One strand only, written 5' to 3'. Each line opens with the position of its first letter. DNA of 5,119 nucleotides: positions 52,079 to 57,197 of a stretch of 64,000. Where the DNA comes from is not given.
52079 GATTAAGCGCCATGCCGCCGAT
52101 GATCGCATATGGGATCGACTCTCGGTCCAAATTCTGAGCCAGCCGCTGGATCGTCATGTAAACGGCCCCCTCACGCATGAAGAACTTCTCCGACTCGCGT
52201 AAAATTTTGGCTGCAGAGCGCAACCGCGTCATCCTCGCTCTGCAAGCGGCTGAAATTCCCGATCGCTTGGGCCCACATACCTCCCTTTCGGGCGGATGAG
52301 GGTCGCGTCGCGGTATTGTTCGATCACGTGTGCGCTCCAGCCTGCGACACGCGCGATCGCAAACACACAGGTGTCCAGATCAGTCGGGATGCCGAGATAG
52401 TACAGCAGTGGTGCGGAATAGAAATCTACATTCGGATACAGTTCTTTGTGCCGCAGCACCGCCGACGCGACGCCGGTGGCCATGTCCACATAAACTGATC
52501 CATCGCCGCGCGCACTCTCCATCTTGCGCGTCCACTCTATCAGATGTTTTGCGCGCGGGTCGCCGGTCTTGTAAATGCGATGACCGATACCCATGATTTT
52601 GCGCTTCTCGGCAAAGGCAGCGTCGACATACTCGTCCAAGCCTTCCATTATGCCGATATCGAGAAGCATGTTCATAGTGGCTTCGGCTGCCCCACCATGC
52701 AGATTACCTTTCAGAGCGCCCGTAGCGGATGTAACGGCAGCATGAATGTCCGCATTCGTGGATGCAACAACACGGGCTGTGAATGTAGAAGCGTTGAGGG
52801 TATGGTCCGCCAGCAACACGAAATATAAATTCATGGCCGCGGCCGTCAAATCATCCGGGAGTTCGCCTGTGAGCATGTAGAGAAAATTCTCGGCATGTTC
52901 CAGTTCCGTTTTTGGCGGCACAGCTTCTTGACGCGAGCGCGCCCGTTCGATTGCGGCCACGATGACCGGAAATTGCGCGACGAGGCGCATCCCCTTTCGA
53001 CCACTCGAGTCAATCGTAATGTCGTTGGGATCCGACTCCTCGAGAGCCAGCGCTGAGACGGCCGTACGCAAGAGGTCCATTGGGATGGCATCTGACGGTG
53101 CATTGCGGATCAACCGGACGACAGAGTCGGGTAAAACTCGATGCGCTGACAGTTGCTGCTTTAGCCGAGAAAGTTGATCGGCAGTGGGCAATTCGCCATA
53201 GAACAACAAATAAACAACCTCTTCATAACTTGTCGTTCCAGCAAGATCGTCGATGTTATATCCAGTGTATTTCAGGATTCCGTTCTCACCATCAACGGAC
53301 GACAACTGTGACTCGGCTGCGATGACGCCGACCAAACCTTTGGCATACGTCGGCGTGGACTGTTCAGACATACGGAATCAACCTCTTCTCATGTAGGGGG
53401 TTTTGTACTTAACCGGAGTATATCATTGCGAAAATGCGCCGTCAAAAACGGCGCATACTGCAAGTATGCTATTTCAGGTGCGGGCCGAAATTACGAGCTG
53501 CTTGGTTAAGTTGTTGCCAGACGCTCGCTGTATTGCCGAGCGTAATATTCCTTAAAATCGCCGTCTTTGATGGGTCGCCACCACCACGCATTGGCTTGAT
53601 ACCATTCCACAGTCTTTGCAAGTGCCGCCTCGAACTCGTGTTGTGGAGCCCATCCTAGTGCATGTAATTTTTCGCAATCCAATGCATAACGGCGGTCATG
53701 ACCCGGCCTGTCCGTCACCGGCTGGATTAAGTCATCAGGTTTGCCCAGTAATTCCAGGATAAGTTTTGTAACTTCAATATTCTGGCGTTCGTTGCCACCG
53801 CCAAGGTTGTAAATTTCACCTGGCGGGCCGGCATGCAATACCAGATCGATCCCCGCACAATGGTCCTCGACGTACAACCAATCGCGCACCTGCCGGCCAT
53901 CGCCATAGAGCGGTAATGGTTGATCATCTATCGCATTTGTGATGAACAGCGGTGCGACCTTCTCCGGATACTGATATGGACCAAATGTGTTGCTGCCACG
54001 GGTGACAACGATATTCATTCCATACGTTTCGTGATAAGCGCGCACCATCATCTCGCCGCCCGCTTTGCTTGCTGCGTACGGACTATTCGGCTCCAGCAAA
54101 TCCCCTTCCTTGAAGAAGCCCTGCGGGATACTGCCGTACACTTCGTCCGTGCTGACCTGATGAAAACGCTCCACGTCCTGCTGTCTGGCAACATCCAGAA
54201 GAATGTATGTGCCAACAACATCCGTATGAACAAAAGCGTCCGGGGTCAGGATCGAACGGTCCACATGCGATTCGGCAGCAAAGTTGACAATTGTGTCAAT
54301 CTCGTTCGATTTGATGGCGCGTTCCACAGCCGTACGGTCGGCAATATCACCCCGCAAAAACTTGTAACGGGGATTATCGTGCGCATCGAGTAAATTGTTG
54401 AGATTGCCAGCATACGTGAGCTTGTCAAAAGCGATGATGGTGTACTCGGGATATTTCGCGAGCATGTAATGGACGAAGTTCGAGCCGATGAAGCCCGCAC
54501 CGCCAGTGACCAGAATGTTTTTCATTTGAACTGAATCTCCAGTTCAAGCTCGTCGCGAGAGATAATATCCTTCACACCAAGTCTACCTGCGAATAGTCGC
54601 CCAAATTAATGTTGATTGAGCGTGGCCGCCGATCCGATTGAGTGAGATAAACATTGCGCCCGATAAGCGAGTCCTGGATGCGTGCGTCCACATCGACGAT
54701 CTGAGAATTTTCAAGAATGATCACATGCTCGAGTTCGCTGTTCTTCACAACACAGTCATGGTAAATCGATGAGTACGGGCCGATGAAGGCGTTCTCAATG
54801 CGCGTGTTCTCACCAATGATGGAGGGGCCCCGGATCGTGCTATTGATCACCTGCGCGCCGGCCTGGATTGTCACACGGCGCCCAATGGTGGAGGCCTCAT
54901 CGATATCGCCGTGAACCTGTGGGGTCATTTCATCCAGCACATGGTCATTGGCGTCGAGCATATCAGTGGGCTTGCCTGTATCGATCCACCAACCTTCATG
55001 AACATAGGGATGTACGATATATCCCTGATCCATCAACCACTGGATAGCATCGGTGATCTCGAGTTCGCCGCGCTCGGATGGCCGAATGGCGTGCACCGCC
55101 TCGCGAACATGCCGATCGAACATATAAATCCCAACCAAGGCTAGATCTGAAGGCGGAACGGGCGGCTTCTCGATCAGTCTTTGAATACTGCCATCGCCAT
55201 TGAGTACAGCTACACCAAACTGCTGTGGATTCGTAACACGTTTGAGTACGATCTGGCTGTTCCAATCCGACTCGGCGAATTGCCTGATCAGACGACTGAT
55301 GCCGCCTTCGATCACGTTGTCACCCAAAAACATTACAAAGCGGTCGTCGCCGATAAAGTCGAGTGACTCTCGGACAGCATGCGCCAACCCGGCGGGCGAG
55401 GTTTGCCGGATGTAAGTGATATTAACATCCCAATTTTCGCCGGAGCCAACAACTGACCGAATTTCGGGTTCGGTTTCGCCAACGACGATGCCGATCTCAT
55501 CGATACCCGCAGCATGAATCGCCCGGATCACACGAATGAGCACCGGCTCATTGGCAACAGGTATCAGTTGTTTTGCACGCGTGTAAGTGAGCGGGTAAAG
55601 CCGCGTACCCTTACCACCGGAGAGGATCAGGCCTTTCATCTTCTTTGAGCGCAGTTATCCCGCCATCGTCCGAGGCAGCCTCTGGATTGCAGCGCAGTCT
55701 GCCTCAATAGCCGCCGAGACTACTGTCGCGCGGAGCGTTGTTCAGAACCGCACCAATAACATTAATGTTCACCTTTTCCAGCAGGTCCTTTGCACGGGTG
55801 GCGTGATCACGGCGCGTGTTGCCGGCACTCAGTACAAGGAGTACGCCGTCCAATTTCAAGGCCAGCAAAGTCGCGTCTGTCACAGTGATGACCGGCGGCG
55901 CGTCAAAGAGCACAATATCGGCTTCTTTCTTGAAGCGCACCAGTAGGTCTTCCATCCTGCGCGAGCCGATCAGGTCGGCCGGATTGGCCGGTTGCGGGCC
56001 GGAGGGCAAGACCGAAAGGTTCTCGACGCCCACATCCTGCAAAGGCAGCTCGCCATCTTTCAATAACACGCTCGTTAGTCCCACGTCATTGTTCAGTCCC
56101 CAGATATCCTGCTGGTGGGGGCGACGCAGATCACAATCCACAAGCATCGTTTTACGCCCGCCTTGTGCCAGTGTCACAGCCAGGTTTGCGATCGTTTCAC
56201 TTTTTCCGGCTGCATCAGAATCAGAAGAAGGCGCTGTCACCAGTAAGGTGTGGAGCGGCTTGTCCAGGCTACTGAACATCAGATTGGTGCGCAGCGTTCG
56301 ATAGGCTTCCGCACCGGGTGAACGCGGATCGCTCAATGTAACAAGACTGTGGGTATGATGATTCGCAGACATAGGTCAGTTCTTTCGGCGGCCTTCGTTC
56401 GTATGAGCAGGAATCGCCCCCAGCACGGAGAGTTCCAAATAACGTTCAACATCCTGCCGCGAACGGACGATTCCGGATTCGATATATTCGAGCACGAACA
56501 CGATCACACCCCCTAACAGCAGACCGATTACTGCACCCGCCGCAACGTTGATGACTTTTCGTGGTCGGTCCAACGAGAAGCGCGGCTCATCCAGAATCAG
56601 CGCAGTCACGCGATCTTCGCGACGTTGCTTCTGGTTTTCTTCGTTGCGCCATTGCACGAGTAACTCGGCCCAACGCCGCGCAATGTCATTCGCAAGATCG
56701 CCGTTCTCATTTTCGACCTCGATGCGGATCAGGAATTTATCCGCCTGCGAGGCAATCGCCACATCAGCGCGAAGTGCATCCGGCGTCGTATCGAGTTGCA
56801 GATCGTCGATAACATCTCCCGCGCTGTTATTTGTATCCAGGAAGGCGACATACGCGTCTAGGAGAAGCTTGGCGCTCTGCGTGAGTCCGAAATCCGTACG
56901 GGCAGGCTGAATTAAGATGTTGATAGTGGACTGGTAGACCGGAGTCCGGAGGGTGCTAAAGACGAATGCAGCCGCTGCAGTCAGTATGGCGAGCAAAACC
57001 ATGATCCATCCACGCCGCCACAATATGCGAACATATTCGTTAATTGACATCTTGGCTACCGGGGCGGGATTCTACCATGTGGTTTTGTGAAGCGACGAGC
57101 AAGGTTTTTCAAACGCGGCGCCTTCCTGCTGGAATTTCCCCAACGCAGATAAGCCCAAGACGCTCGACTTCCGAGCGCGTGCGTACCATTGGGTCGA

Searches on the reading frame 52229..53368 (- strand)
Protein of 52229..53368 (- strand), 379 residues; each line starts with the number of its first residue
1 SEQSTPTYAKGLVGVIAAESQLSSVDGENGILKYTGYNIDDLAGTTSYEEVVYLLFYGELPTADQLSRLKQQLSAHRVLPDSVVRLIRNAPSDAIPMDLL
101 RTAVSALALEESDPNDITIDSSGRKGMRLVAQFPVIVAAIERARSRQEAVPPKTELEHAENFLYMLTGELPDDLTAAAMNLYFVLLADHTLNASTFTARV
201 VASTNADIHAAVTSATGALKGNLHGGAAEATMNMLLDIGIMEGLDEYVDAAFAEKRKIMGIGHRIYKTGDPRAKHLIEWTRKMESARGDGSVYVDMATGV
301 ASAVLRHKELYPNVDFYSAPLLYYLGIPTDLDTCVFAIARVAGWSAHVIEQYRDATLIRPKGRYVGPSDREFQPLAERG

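Call 56: search_protein_families(library=pfam, proteins=[window:52229-53368:-], max_evalue=0.00001)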
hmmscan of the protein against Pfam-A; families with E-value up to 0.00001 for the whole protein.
window:52229-53368:- (379 aa): 1 family
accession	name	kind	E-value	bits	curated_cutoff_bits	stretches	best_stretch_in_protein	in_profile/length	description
PF00285.26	Citrate_synt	-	4.4e-123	411.3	27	1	11-361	1-357/357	Citrate synthase, C-terminal domain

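Call 59: find_homologous_proteins(query=window:52229-53368:-, max_evalue=1e-50)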
Query window:52229-53368:- (379 aa): 7961 proteins with E <= 1e-50 among 8000 candidates; the best 120 are listed.
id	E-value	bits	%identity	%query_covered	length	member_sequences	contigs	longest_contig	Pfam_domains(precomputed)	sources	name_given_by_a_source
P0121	2.9e-233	791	95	100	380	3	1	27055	PF00285.27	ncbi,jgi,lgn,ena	-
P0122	3.1e-228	775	93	100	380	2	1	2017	PF00285.27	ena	-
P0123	1.5e-172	592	72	100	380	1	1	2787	PF00285.27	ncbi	ncbi:MAG: citrate/2-methylcitrate synthase [Anaerolineales bacterium]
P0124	5.7e-164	563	68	98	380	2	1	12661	PF00285.27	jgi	jgi:citrate synthase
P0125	1.1e-163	562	67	99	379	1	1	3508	PF00285.27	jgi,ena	-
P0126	2.5e-163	561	68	100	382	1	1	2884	PF00285.27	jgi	jgi:citrate synthase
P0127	6.4e-163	560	67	99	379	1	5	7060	PF00285.27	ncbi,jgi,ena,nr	ncbi:MAG TPA: citrate/2-methylcitrate synthase [Anaerolineales bacterium]|nr:citrate/2-methylcitrate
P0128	1.2e-162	559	67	98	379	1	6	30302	PF00285.27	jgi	jgi:citrate synthase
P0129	2.1e-162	558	67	99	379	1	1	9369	PF00285.27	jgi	-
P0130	2.3e-162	558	67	98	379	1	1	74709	PF00285.27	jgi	jgi:citrate synthase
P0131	5.6e-162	557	67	98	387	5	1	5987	PF00285.27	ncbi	-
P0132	6.3e-162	557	67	98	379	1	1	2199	PF00285.27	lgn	-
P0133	6.3e-162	557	67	99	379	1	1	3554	PF00285.27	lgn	-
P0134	6.4e-162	557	66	99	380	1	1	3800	PF00285.27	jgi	jgi:citrate synthase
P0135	7.9e-162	556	66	99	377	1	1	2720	PF00285.27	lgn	-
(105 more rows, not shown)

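Call 92: list_cluster_members(proteins=[window:52229-53368:-, window:23588-23788:-, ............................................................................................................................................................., window:40326-40901:+, window:34432-35349:+])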
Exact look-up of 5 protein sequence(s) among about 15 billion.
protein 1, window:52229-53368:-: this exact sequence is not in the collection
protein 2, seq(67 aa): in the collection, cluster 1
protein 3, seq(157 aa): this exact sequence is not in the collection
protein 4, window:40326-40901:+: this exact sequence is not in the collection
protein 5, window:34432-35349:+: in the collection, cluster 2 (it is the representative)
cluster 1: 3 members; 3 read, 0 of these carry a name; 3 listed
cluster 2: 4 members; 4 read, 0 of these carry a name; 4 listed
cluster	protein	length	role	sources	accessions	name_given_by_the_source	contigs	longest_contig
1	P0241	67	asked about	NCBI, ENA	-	-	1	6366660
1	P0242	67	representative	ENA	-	-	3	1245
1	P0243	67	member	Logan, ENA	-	-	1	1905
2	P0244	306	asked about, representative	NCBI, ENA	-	-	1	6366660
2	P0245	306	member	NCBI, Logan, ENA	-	-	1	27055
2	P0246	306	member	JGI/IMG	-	-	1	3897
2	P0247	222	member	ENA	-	-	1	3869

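Call 93: find_encoding_contigs(protein=P0241, flank=1500, max_places=4)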
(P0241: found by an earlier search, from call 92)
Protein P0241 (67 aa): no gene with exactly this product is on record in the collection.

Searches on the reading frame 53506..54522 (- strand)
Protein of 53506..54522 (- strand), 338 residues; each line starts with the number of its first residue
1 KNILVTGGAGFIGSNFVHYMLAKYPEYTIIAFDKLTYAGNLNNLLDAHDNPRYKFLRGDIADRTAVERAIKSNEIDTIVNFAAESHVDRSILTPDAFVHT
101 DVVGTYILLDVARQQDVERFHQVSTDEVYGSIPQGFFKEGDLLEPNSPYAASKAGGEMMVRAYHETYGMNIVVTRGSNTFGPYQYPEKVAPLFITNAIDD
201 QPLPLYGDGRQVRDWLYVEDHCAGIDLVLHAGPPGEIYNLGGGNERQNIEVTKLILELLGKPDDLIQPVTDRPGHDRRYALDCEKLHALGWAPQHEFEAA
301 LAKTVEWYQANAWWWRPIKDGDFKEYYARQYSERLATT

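Call 56: search_protein_families(library=pfam, proteins=[window:53506-54522:-], max_evalue=0.00001)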
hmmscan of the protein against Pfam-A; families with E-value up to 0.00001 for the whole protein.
window:53506-54522:- (338 aa): 8 families
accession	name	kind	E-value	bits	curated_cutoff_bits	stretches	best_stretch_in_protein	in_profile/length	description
PF16363.11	GDP_Man_Dehyd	-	8.7e-82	275.7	27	1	4-303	1-331/332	GDP-mannose 4,6 dehydratase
PF01370.27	Epimerase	-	1.6e-67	227.8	20.9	1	3-241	1-240/240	NAD dependent epimerase/dehydratase family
PF04321.23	RmlD_sub_bind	-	3.9e-19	69.3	27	1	2-307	2-284/287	RmlD substrate binding domain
PF02719.21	Polysacc_synt_2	-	4e-18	66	20.2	1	3-261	1-249/293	Polysaccharide biosynthesis protein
PF01073.25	3Beta_HSD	-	6.3e-16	58.7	22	1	4-220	1-220/280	3-beta hydroxysteroid dehydrogenase/isomerase family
PF07993.18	NAD_binding_4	-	6.8e-12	45.5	20.1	1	5-181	1-209/258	Male sterility protein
PF00106.31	adh_short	-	7.5e-06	26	26.6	0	1-83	1-86/195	short chain dehydrogenase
PF13460.12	NAD_binding_10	-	9.2e-06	26.1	27.2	0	7-159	1-130/184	NAD(P)H-binding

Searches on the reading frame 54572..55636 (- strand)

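Call 56: search_protein_families(library=pfam, proteins=[window:54572-55636:-], max_evalue=0.00001)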
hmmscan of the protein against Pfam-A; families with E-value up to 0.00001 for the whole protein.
window:54572-55636:- (354 aa): 4 families
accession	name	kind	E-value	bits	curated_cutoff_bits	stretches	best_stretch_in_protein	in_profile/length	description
PF00483.29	NTP_transferase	-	2.2e-54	185.1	21.2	1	1-235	1-244/245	Nucleotidyl transferase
PF12804.13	NTP_transf_3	-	2.4e-10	41.3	27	1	2-124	1-115/160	MobA-like NTP transferase domain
PF25084.1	LbH_EIF2B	-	2.2e-09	37.7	54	1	243-330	16-98/105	EIF2B subunit epsilon LbH domain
PF00132.30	Hexapep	-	1e-08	34.9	27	0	250-281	3-29/36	Bacterial transferase hexapeptide (six repeats)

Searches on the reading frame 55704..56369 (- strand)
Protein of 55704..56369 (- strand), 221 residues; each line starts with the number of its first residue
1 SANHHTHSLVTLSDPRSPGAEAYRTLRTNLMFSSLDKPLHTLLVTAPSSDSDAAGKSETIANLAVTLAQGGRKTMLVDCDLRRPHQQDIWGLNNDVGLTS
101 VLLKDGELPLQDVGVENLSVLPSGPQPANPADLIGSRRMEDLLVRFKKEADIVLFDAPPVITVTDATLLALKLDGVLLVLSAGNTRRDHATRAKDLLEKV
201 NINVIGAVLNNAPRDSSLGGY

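Call 56: search_protein_families(library=pfam, proteins=[window:55704-56369:-], max_evalue=0.00001)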
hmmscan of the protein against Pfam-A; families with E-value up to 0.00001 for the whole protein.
window:55704-56369:- (221 aa): 3 families
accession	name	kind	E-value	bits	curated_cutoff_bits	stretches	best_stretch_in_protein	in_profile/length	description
PF10609.15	ParA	-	5.2e-10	39.6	27.1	1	55-210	16-173/246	NUBPL iron-transfer P-loop NTPase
PF13614.12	AAA_31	-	8.3e-07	29.5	27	1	54-170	13-138/177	AAA domain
PF01656.29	CbiA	-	4.1e-06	27.2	25.4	1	54-211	10-82/125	CobQ/CobB/MinD/ParA nucleotide binding domain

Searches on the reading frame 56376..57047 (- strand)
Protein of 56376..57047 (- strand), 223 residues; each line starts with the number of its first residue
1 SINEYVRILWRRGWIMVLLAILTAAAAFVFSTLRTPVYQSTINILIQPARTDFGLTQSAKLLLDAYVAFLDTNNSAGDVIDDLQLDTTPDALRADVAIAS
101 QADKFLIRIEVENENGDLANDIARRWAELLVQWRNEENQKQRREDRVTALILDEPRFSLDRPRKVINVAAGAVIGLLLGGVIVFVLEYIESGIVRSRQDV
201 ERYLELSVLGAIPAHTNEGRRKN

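Call 56: search_protein_families(library=pfam, proteins=[window:56376-57047:-], max_evalue=0.00001)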
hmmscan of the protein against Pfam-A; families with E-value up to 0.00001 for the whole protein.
window:56376-57047:- (223 aa): 1 family
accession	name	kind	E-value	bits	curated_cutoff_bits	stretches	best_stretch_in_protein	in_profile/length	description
PF02706.20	Wzz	-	5.4e-09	36.7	25.5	1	3-83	6-91/91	Chain length determinant protein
